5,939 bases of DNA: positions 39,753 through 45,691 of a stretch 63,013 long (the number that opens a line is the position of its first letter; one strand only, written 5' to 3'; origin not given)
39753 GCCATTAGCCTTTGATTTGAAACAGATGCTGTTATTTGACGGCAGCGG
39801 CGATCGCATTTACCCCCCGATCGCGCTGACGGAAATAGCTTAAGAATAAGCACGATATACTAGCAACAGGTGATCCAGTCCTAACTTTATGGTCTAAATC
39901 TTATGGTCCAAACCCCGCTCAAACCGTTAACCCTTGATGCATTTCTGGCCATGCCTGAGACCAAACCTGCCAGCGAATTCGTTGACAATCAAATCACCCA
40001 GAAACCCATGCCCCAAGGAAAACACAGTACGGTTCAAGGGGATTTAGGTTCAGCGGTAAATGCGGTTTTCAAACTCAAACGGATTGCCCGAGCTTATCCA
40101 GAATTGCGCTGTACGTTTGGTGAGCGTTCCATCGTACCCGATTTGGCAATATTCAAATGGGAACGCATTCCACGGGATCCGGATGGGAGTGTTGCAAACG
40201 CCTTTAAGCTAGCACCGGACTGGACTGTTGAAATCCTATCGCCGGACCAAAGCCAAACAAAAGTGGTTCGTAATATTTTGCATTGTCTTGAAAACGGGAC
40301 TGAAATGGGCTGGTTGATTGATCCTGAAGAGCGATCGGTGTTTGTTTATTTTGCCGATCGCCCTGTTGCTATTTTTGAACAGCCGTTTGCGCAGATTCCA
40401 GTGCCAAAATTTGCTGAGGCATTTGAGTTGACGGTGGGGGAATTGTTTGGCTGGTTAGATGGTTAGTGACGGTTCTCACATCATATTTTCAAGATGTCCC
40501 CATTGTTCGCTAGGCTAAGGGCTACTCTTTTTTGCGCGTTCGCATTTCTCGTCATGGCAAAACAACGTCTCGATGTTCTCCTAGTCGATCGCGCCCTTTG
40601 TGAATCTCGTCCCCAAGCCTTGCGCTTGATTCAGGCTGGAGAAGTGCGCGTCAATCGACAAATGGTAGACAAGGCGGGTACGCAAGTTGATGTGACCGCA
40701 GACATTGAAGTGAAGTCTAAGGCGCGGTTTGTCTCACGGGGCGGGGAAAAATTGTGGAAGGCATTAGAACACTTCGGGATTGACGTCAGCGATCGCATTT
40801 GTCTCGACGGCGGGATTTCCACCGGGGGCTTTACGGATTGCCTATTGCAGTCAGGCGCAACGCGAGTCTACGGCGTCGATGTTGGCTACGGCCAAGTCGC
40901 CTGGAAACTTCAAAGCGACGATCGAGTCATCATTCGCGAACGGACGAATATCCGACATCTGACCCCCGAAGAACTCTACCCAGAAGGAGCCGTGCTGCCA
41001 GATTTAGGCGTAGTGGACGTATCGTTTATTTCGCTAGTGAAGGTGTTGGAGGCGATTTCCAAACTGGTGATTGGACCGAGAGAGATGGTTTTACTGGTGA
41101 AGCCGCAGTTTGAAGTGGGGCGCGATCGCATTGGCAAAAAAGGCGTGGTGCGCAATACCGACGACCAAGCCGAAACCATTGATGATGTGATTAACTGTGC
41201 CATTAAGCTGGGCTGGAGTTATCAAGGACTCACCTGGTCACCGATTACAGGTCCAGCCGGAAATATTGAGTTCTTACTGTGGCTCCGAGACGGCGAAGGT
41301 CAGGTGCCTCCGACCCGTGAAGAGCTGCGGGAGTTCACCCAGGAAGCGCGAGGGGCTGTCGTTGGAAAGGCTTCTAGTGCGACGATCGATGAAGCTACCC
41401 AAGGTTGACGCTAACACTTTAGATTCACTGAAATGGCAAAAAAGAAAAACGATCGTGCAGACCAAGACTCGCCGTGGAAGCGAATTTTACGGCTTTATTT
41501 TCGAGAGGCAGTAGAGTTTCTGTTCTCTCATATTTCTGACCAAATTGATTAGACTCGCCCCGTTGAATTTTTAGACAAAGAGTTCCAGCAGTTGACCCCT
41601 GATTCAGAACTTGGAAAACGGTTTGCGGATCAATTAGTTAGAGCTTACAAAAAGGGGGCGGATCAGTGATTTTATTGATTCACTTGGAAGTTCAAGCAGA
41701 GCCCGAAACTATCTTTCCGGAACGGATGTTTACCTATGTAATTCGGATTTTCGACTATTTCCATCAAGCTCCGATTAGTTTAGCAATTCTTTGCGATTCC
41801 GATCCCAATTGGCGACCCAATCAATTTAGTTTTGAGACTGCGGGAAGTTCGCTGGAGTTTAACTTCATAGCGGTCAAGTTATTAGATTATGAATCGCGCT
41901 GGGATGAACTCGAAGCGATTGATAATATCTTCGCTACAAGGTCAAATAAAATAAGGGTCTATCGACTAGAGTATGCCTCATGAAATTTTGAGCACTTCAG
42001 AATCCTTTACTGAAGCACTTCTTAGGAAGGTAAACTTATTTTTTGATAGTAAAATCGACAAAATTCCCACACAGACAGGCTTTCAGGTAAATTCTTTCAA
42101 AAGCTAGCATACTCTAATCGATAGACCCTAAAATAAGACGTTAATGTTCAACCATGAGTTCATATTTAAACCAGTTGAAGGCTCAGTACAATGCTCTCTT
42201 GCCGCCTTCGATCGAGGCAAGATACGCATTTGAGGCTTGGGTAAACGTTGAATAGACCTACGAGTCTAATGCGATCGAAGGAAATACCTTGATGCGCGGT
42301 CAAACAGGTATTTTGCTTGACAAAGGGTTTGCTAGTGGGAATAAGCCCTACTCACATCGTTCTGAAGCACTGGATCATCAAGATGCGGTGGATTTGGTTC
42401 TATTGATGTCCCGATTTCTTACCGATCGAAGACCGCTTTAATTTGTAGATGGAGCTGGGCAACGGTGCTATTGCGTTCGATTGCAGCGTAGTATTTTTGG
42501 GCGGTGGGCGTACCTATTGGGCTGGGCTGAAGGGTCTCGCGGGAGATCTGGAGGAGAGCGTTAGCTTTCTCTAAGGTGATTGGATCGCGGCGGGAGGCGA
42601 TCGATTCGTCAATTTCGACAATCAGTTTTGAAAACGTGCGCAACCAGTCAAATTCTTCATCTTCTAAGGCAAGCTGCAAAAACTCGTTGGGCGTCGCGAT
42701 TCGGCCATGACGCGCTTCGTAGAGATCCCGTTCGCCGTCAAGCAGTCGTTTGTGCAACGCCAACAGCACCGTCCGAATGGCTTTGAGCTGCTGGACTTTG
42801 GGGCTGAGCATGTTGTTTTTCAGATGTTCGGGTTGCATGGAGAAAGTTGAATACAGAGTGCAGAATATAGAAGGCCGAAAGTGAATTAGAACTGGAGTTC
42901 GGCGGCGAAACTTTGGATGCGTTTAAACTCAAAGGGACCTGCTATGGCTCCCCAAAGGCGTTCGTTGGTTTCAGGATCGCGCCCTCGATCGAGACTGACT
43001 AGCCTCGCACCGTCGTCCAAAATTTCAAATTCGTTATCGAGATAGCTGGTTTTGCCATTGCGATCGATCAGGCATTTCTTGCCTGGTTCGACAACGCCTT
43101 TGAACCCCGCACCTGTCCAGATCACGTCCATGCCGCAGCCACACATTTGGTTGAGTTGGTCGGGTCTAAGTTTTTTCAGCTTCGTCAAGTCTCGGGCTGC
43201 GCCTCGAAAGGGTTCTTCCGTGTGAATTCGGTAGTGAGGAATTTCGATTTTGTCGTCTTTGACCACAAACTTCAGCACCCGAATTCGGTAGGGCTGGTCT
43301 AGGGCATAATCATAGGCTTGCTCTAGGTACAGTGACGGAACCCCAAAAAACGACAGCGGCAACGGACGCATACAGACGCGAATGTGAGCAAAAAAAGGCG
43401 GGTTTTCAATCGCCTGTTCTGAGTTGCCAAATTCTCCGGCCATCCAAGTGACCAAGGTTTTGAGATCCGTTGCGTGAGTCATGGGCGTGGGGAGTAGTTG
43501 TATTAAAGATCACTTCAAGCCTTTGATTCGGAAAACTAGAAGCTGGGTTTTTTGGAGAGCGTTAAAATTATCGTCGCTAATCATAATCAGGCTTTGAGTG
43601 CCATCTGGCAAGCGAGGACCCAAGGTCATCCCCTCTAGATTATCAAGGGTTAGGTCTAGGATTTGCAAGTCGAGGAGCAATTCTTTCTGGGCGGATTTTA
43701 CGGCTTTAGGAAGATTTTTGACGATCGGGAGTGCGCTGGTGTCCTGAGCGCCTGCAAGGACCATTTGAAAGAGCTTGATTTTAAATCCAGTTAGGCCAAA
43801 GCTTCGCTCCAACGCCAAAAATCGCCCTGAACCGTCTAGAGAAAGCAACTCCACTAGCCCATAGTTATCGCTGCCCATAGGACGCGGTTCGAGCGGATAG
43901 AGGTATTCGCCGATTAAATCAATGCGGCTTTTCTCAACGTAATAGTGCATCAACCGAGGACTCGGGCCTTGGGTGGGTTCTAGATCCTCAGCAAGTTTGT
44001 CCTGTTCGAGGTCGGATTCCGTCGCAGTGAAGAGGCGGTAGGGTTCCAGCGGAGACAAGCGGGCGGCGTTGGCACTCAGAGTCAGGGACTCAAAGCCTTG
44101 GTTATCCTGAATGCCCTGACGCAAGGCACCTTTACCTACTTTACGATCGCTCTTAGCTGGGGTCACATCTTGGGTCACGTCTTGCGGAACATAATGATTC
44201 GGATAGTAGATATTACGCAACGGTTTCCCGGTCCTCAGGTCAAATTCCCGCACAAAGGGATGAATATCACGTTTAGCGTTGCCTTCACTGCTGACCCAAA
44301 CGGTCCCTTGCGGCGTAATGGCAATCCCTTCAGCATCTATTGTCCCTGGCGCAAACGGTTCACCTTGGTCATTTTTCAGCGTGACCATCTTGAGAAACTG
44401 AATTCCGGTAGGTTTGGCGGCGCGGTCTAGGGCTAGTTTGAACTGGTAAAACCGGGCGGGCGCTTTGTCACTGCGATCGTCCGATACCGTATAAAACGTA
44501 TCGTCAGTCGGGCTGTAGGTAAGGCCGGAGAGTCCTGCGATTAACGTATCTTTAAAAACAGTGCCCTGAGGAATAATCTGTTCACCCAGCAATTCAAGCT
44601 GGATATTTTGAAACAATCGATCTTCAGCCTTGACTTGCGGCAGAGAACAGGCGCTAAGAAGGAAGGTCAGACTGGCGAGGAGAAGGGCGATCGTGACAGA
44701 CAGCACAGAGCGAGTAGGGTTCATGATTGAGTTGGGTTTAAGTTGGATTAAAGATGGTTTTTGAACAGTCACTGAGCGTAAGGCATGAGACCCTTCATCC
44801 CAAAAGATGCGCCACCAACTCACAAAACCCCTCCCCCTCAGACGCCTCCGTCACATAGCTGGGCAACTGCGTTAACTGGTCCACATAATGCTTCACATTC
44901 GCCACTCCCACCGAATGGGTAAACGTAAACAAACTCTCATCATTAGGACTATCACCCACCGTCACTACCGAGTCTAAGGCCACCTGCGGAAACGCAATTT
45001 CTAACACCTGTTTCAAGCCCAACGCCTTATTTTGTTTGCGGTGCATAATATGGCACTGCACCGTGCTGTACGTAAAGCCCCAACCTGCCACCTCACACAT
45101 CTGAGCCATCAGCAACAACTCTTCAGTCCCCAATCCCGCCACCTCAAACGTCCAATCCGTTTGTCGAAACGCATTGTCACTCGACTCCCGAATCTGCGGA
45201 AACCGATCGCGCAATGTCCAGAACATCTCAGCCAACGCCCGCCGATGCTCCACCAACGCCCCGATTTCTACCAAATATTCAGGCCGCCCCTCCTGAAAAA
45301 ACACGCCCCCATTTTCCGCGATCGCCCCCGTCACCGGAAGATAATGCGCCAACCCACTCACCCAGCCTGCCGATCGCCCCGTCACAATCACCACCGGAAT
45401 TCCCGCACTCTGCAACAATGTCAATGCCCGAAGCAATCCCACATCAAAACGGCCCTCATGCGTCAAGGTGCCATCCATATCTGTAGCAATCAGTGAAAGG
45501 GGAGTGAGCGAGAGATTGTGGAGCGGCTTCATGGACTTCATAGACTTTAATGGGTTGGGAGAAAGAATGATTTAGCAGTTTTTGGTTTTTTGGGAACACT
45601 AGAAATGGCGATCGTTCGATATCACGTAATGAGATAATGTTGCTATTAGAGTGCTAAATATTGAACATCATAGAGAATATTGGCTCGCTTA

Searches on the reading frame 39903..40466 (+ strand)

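Call 45: search_protein_families(library=pfam, proteins=[window:39903-40466:+], max_evalue=0.00001)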
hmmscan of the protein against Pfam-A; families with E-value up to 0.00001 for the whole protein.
window:39903-40466:+ (187 aa): 1 family
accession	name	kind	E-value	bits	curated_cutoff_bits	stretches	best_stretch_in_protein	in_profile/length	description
PF05685.18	Uma2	-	7.1e-32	110.7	27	1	12-178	2-171/172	Putative restriction endonuclease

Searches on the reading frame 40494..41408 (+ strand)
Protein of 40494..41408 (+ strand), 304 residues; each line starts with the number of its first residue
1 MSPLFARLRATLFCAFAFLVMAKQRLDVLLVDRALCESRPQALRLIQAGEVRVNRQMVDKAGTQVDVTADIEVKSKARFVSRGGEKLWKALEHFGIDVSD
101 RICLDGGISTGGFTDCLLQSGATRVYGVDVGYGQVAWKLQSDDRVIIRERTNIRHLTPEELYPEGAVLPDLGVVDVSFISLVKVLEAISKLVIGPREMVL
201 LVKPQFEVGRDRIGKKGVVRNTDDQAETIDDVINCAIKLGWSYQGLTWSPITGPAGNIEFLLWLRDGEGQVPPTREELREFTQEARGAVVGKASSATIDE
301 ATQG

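Call 45: search_protein_families(library=pfam, proteins=[window:40494-41408:+], max_evalue=0.00001)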
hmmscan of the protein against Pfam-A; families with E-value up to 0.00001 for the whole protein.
window:40494-41408:+ (304 aa): 2 families
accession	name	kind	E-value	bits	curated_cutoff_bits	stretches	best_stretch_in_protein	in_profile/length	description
PF01728.25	FtsJ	-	2e-41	142.4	24.1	1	79-265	1-180/181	FtsJ-like methyltransferase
PF01479.30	S4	-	3.6e-11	43.1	22.8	1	24-69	1-46/48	S4 domain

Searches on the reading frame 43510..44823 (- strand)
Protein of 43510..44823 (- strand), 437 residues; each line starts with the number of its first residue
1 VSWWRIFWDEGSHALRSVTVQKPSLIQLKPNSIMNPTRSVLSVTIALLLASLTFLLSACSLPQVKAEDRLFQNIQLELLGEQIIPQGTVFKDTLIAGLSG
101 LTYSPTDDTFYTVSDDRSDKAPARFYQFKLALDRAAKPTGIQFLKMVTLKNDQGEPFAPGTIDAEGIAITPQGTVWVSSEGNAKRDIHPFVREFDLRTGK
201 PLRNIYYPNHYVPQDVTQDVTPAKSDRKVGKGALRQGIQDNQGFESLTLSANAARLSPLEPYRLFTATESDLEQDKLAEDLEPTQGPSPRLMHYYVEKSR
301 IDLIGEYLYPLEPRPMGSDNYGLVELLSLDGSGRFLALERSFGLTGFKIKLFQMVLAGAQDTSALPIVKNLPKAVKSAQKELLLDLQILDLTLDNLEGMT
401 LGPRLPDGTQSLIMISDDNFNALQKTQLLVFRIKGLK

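Call 45: search_protein_families(library=pfam, proteins=[window:43510-44823:-], max_evalue=0.00001)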
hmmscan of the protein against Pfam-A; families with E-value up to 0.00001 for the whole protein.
window:43510-44823:- (437 aa): 1 family
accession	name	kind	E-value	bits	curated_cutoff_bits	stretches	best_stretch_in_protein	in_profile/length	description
PF13449.12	Phytase-like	-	3.1e-77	260.7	27.6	1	95-420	3-284/284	Esterase-like activity of phytase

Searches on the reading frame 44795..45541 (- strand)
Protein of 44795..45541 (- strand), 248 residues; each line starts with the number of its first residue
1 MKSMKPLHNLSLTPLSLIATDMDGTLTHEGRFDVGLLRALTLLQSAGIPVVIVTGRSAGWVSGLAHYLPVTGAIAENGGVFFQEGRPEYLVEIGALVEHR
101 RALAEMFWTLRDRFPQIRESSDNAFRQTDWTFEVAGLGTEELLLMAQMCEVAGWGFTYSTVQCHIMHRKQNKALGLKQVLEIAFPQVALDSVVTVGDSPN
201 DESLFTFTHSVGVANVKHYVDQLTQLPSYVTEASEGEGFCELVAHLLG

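Call 45: search_protein_families(library=pfam, proteins=[window:44795-45541:-], max_evalue=0.00001)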
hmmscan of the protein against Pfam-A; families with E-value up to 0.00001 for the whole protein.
window:44795-45541:- (248 aa): 2 families
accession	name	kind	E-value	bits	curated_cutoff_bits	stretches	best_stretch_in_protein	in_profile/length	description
PF08282.18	Hydrolase_3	-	9.6e-17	62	20.9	1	18-85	1-71/255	haloacid dehalogenase-like hydrolase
PF05116.19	S6PP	-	3.3e-06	27.3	20.3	0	187-240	179-239/247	Sucrose-6F-phosphate phosphohydrolase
